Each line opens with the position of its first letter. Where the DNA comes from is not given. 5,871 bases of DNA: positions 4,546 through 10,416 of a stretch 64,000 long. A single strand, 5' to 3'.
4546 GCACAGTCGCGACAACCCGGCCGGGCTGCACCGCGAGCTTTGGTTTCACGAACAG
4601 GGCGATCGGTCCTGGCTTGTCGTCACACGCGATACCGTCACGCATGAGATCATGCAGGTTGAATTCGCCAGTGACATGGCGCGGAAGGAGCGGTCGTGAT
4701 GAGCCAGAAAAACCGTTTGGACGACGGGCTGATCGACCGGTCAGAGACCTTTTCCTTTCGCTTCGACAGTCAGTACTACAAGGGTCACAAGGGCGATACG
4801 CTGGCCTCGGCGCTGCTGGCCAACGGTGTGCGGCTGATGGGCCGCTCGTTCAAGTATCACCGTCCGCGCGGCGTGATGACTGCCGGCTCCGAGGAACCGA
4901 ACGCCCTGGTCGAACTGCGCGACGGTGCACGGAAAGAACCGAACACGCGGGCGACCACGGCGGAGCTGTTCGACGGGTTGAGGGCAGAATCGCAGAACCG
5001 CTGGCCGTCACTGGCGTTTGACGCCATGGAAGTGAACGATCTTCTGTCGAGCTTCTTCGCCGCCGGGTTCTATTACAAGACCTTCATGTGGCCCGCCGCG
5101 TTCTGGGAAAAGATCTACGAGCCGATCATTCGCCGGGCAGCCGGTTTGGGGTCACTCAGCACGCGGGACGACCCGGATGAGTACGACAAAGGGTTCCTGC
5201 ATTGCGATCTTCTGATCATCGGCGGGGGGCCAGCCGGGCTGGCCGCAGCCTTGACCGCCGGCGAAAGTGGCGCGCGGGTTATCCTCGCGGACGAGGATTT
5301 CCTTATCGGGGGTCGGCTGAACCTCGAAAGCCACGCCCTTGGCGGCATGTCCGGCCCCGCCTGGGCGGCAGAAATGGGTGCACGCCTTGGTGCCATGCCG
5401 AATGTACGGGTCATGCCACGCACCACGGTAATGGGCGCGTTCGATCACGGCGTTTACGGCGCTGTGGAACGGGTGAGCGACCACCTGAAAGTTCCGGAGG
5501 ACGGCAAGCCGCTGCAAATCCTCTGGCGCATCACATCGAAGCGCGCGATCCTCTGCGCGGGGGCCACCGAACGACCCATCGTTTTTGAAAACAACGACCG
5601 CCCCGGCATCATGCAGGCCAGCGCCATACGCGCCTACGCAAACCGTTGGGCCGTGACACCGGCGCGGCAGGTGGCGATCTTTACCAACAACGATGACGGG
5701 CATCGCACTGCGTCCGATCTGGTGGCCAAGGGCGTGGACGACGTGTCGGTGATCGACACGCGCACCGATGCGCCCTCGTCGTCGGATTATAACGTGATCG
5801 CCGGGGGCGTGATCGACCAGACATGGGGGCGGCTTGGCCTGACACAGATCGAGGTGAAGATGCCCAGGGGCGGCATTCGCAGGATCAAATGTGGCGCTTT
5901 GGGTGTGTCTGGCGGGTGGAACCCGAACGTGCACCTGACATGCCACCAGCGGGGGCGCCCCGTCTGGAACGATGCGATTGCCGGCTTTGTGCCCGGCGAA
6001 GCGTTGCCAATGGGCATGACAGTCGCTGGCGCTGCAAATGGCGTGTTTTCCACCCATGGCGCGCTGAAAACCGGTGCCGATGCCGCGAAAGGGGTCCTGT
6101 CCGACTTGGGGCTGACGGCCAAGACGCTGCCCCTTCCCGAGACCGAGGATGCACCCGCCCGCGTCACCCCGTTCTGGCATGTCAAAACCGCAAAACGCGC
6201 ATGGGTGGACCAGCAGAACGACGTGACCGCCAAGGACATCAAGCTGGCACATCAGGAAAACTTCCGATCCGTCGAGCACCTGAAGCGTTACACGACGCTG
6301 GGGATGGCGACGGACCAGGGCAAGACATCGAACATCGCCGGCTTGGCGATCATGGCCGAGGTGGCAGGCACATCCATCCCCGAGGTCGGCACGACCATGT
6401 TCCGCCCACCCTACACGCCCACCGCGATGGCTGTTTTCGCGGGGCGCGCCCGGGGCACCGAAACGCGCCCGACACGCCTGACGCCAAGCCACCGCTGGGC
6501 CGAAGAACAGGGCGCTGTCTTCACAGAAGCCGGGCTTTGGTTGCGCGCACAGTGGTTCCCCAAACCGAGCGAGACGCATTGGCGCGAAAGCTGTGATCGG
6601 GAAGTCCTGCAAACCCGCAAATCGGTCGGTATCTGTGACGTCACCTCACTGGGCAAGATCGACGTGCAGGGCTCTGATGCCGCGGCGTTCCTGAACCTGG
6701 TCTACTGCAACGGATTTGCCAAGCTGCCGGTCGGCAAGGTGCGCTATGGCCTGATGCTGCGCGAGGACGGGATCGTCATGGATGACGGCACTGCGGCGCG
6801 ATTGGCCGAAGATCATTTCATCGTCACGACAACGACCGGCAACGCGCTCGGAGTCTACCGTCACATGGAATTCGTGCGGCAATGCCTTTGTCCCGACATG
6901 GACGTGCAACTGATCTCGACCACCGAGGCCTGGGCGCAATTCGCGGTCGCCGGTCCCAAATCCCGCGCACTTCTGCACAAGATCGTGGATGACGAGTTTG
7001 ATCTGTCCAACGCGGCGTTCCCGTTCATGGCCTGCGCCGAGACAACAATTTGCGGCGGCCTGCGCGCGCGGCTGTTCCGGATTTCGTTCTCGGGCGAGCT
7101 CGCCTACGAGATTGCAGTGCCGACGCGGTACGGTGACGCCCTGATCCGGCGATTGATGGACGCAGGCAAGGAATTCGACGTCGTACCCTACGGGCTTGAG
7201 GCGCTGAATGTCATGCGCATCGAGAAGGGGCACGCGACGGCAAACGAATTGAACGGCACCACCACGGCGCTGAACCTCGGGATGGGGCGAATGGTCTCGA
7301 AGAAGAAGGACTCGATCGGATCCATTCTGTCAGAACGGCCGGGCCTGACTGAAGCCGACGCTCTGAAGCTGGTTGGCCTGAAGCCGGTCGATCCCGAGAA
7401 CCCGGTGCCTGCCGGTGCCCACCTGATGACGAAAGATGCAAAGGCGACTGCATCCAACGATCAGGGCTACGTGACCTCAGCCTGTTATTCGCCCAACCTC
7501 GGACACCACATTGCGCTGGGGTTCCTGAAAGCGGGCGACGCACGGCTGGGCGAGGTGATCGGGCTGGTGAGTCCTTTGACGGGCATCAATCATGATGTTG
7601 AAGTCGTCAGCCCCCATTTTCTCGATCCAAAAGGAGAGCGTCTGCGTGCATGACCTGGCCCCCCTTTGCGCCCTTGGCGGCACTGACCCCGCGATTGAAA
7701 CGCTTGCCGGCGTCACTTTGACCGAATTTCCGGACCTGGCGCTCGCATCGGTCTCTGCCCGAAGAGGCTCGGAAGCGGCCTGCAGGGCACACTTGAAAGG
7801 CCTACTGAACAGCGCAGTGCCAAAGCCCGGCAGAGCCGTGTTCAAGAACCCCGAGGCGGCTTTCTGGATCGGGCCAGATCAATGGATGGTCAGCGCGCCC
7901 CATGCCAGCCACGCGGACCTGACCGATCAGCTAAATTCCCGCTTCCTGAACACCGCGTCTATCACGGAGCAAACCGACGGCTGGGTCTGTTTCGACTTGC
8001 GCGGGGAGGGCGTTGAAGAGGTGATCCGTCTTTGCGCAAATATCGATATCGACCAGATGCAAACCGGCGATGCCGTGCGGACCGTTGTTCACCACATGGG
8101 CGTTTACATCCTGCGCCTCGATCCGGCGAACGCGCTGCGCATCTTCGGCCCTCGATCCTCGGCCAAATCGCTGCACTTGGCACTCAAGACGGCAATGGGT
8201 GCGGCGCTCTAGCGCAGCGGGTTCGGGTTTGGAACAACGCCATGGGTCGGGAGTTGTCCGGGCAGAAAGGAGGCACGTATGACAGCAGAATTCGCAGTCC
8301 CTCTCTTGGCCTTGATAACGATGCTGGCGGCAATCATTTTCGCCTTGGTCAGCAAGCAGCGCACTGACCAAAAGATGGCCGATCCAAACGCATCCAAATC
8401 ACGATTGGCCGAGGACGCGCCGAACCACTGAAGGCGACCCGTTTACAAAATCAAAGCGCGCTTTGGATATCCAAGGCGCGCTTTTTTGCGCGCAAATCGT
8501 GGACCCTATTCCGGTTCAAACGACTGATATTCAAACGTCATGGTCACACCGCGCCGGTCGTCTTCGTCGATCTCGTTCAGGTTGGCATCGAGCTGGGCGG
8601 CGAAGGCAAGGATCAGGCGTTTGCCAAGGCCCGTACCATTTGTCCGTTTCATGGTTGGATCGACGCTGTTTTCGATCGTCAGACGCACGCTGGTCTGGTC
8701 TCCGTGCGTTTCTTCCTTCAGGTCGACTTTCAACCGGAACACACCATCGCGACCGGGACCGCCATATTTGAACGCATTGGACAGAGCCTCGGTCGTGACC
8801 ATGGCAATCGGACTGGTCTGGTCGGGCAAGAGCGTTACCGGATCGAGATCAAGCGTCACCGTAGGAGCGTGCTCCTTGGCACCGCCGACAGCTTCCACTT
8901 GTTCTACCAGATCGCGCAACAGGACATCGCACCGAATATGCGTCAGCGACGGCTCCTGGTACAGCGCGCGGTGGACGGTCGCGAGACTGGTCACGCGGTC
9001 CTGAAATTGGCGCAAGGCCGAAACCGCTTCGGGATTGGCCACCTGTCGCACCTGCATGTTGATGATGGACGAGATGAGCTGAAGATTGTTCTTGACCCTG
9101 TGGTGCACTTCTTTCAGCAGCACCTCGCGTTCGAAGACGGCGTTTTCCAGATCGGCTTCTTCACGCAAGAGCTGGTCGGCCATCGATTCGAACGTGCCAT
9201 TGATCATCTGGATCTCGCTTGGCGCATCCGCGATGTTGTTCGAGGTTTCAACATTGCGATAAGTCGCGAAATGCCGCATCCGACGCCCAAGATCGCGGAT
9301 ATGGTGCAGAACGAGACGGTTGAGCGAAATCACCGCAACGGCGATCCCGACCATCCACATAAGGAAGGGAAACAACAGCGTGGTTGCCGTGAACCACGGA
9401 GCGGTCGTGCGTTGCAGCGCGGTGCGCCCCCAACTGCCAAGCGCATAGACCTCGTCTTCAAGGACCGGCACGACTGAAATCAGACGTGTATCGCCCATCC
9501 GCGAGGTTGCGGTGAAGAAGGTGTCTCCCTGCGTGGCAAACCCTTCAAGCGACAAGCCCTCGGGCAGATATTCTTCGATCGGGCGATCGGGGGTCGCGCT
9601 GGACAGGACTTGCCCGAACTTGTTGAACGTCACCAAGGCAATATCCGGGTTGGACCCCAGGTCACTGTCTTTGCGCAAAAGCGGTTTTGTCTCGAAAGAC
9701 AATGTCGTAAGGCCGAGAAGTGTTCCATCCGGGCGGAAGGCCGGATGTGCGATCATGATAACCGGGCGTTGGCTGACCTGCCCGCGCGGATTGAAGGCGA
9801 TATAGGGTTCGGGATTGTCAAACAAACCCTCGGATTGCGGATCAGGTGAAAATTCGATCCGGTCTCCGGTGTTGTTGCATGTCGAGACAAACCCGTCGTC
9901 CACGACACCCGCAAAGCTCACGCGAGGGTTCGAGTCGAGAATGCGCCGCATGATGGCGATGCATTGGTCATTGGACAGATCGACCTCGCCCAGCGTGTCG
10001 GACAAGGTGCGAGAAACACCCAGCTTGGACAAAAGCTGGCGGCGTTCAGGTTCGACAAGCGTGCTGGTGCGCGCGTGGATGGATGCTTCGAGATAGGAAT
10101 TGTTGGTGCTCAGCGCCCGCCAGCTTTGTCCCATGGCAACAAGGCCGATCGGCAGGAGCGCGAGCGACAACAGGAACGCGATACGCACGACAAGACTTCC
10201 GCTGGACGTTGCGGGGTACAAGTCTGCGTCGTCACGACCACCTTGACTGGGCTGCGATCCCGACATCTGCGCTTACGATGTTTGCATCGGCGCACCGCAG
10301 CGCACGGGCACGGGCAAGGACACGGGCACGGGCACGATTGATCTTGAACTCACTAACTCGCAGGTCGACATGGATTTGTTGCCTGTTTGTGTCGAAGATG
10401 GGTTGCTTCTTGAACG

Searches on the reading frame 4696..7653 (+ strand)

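Call 59: search_protein_families(library=pfam, max_evalue=0.00001, proteins=[window:4696-7653:+])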
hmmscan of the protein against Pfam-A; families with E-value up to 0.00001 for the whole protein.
window:4696-7653:+ (985 aa): 8 families
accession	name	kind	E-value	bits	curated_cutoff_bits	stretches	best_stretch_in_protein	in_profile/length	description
PF01571.26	GCV_T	-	3.2e-66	223.6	25.6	1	599-865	2-254/255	Aminomethyltransferase folate-binding domain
PF17806.6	SO_alpha_A3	-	1.3e-32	112.4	23.1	1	500-583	2-86/87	Sarcosine oxidase A3 domain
PF13510.11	Fer2_4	-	3.2e-25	88.4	22.8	1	17-101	2-81/82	2Fe-2S iron-sulfur cluster binding domain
PF08669.17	GCV_T_C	-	4.1e-12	46.3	25.9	1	891-977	2-80/80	Glycine cleavage T-protein C-terminal barrel domain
PF12831.13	FAD_oxidored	-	2e-07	31.1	27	1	171-208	1-38/416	FAD dependent oxidoreductase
PF07992.20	Pyr_redox_2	-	1.8e-06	28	26.1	1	171-295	2-114/291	Pyridine nucleotide-disulphide oxidoreductase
PF00890.30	FAD_binding_2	-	5.9e-06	26.2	20.4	0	171-208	1-38/414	FAD binding domain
PF03486.20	HI0933_like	-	8.5e-06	25.8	50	0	171-206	2-37/244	HI0933-like protein Rossmann domain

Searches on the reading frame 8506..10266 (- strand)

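Call 59: search_protein_families(library=pfam, max_evalue=0.00001, proteins=[window:8506-10266:-])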
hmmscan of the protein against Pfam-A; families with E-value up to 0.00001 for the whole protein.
window:8506-10266:- (586 aa): 2 families
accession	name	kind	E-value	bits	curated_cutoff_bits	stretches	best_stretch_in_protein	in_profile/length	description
PF07568.18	HisKA_2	-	4.6e-23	81.5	22.3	1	386-457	1-72/76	Histidine kinase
PF07536.20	HWE_HK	-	1e-09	39.4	22.8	1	386-439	1-52/83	HWE histidine kinase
